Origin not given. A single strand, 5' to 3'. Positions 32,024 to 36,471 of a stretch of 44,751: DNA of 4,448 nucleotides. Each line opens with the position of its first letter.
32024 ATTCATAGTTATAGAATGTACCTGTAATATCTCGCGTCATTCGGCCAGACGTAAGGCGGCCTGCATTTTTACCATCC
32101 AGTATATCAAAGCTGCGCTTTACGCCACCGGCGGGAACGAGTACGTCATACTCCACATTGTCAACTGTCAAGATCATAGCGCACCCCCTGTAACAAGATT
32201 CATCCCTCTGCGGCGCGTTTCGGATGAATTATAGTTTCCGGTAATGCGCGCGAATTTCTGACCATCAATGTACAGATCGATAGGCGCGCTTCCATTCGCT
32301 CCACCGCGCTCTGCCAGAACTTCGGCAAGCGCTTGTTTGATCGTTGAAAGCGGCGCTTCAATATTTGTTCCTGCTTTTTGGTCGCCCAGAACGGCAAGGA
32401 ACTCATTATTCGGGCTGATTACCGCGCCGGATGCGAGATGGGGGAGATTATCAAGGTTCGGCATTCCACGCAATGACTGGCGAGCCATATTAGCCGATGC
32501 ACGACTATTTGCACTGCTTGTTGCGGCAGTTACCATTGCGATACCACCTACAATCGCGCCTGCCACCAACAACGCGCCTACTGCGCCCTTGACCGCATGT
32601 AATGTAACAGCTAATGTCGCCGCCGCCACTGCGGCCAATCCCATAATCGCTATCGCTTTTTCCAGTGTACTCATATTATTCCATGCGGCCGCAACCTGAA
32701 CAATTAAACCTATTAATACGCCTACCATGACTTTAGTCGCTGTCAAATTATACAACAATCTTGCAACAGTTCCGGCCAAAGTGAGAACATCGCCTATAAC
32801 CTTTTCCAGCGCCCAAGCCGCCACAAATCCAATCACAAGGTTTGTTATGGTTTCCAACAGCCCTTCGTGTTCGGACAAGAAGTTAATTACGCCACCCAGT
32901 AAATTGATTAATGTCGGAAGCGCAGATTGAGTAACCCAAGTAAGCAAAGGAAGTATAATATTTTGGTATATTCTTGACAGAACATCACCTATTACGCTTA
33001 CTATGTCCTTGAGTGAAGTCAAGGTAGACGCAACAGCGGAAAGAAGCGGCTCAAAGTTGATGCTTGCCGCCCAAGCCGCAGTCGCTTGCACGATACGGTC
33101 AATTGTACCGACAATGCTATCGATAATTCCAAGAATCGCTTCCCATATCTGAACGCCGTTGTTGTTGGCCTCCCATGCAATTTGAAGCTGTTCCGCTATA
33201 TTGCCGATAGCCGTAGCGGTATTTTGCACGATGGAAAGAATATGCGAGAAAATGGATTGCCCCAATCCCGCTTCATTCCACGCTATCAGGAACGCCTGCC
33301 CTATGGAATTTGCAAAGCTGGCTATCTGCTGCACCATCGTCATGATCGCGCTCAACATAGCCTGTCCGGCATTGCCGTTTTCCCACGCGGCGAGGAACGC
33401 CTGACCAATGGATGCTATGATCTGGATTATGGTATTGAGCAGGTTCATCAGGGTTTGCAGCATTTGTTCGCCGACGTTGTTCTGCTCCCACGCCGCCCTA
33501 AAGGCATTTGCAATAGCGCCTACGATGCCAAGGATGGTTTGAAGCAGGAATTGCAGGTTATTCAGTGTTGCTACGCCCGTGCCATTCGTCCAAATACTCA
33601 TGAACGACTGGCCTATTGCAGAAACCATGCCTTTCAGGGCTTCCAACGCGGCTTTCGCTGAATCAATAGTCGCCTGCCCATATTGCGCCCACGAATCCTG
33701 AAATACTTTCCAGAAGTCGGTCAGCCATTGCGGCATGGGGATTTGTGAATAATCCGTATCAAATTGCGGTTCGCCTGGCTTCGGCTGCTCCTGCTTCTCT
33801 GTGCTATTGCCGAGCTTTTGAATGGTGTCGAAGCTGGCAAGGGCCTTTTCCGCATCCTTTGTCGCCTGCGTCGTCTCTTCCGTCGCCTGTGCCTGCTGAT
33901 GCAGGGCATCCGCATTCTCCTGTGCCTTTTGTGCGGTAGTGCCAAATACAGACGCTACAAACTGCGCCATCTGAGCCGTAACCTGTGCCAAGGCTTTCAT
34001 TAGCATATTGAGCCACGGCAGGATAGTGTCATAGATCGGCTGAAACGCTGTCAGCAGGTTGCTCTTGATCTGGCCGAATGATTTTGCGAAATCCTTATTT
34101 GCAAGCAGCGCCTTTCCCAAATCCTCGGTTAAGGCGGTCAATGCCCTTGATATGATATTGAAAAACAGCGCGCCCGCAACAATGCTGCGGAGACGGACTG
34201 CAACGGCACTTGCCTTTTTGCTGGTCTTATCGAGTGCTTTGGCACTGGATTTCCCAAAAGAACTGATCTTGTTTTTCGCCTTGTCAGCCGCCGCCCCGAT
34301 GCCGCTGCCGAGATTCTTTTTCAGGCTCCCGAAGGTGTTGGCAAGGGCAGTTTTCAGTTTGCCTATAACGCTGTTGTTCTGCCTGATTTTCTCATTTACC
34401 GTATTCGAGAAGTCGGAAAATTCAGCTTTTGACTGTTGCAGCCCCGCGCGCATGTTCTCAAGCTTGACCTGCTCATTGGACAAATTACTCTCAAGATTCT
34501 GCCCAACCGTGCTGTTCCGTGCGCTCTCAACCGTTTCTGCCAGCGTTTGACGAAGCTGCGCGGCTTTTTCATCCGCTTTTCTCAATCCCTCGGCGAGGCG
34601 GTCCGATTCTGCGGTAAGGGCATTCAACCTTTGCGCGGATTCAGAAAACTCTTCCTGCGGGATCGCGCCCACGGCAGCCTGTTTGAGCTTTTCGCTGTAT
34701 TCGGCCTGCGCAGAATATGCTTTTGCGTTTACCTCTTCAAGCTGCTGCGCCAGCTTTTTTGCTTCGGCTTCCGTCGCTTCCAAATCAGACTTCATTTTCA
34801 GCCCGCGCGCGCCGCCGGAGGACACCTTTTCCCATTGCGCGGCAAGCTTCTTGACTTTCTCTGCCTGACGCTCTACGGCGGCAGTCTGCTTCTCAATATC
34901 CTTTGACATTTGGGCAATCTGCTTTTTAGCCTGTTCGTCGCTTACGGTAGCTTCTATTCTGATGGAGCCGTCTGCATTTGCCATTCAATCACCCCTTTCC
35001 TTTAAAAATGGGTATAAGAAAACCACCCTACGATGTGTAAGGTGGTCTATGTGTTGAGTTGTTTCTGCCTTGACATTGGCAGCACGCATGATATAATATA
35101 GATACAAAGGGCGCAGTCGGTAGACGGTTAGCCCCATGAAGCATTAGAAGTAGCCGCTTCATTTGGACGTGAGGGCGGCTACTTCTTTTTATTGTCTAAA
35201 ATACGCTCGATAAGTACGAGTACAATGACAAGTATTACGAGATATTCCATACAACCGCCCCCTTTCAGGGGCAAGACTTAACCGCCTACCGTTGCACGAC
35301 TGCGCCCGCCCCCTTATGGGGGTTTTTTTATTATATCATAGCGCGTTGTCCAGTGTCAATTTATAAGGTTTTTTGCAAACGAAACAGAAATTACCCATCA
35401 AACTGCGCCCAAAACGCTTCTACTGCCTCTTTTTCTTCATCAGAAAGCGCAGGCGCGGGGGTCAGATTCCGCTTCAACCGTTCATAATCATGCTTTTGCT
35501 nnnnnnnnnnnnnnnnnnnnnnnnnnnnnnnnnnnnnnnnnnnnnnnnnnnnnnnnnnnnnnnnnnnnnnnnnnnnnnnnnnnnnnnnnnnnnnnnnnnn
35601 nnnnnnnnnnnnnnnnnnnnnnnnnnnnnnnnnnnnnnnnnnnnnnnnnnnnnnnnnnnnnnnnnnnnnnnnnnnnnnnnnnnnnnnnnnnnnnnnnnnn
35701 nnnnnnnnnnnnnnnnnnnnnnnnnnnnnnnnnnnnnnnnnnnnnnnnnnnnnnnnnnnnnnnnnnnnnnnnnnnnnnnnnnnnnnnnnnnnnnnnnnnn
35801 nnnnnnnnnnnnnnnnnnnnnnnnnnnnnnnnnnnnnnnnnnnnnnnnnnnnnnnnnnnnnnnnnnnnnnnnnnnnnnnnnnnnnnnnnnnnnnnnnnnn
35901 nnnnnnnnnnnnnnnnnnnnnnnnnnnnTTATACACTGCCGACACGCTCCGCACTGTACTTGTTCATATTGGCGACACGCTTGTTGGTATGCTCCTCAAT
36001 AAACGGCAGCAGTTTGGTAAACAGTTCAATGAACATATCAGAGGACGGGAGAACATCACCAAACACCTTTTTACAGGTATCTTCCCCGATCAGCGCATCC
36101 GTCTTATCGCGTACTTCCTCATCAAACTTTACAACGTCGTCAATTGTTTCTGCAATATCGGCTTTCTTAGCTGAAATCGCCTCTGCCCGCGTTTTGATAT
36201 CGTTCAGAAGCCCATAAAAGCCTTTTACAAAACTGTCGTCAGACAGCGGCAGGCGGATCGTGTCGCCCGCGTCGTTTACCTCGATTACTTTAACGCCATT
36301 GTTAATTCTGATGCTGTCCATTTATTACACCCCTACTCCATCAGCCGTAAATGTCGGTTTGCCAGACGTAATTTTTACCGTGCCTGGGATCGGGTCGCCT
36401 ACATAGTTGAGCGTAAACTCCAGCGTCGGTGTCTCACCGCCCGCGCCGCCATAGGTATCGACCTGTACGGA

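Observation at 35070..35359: Module 3 inserted between the tail chaperone (Gp15) and tape measure genes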

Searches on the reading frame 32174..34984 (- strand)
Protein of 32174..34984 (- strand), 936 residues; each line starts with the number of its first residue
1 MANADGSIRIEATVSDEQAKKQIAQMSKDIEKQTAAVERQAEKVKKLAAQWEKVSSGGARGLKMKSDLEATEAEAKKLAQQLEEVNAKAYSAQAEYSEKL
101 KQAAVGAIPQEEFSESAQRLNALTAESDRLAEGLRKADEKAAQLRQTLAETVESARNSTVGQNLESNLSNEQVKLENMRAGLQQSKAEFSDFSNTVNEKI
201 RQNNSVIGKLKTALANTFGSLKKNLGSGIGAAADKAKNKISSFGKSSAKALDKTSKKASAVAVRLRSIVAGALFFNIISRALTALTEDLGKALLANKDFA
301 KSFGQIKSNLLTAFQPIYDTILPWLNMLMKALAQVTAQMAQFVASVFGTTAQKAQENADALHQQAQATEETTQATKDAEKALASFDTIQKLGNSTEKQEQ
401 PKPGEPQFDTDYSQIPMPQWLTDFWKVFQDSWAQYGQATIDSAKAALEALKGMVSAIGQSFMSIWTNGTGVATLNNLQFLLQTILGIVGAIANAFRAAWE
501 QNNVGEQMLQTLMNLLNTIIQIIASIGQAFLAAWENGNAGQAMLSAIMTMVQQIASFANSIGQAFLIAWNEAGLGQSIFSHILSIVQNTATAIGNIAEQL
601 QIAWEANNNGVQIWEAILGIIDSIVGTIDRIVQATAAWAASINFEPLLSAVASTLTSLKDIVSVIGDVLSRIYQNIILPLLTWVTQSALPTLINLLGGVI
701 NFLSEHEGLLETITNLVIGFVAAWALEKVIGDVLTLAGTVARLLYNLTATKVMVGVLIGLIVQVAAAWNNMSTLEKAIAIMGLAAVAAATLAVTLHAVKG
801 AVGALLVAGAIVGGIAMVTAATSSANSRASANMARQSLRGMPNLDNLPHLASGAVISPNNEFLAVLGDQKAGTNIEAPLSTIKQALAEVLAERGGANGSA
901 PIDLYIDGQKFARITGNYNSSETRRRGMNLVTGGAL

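Call 11: search_protein_families(library=pfam, proteins=[window:32174-34984:-], max_evalue=1)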
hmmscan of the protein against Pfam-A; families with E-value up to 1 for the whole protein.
window:32174-34984:- (936 aa): 1 family
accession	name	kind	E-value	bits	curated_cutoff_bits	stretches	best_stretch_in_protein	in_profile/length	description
PF15011.11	CA109-like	-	0.045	14.1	27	1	300-364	50-115/161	Ribosome biogenesis protein C1orf109-like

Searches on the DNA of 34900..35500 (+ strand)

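Call 10: search_rna_families(source=window, start=34980, end=35400, threshold=evalue, max_evalue=10)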
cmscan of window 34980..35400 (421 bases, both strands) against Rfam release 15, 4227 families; matches with E-value up to 10: 9.
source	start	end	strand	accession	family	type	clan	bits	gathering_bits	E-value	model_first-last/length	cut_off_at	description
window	35102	35198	+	RF00242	ctRNA_pT181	Gene; antisense;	-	22.3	56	1.4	1-94/94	no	ctRNA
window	35144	35340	-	RF02376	antisense_SR1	Gene; sRNA;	-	19.7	45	0.1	1-210/210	no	SR1 sRNA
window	35017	35100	-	RF02428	SpF11_sRNA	Gene; sRNA;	-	18.8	54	2.6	1-95/95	no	Streptococcus sRNA SpF11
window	35141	35235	+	RF02900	AaHKsRNA82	Gene; sRNA;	-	16.6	51.4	9.2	1-81/81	no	Aggregatibacter sRNA 82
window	35306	35373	-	RF01098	RF_site9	Cis-reg; frameshift_element;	-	16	70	3.2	1-50/50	no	Gag/pro ribosomal frameshift site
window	35173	35286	-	RF01412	BsrG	Gene; sRNA;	-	14.7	55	0.28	25-154/259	no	BsrG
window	35303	35339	+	RF00519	suhB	Gene; sRNA;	CL00108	14.1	41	2.5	1-77/77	no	Makes More Granules Regulator RNA (mmgR)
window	35256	35271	-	RF02803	PyrR205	Gene; snRNA; snoRNA; HACA-box;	-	12.9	35.6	4.4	17-32/61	no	Pyrobaculum sRNA 205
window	35055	35105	-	RF02050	STnc470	Gene; sRNA;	-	8.7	80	8.2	1-226/226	no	Salmonella enterica sRNA STnc470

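Call 15: search_dna_similar(query=window:34900-35500:+, collection=phages, mode=distant, max_evalue=0.01)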
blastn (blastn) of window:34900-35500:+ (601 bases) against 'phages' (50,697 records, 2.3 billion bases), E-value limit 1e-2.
No match.

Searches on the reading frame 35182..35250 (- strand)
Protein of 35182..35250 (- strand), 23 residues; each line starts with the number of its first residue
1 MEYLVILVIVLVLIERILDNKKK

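Call 11: search_protein_families(library=pfam, proteins=[window:35182-35250:-], max_evalue=1)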
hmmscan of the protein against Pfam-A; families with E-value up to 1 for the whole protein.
seq(23 aa): 0 families

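Call 21: search_protein_families(library=ncbifam, proteins=[window:35182-35250:-], max_evalue=10)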
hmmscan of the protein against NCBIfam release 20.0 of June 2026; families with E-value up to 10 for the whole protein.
seq(23 aa): 0 families

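Call 22: search_protein_families(library=pfam, proteins=[window:35182-35250:-], max_evalue=10)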
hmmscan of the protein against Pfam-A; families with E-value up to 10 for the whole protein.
seq(23 aa): 0 families

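Call 60: search_solved_structures(query=A4, max_evalue=10)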
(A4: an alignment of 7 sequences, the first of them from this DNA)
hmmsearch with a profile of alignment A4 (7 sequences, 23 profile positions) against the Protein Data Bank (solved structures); distinct sequences matched with E-value up to 10: 0.

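Call 61: search_protein_families(library=pfam, alignment_id=A4, max_evalue=10)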
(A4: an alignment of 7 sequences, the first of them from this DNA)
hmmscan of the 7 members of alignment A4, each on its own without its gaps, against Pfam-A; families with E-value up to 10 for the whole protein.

A. member 1, seq(23 aa): 0 families

B. families by the number of members that match (of 7 scanned): 1 family
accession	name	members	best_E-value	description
PF17870.6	Insulin_TMD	1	0.095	Insulin receptor trans-membrane segment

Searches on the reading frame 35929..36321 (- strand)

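Call 11: search_protein_families(library=pfam, proteins=[window:35929-36321:-], max_evalue=1)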
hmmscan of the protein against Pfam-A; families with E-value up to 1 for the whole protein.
window:35929-36321:- (130 aa): 2 families
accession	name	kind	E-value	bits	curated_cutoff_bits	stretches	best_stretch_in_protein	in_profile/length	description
PF20378.3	DUF6673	-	0.015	16.1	24.5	1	40-126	27-107/114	Family of unknown function (DUF6673)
PF25034.1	Spectrin_SYNE1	-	0.12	12.5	35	1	28-113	35-120/188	Nesprin-1, spectrin repeats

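Call 42: search_protein_families(library=phrogs, proteins=[window:35929-36321:-], max_evalue=0.001)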
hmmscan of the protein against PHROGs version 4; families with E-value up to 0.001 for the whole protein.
window:35929-36321:- (130 aa): 1 family
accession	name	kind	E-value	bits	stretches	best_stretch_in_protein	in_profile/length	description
phrog_11299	-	unknown function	3.9e-14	54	1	1-122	1-132/152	-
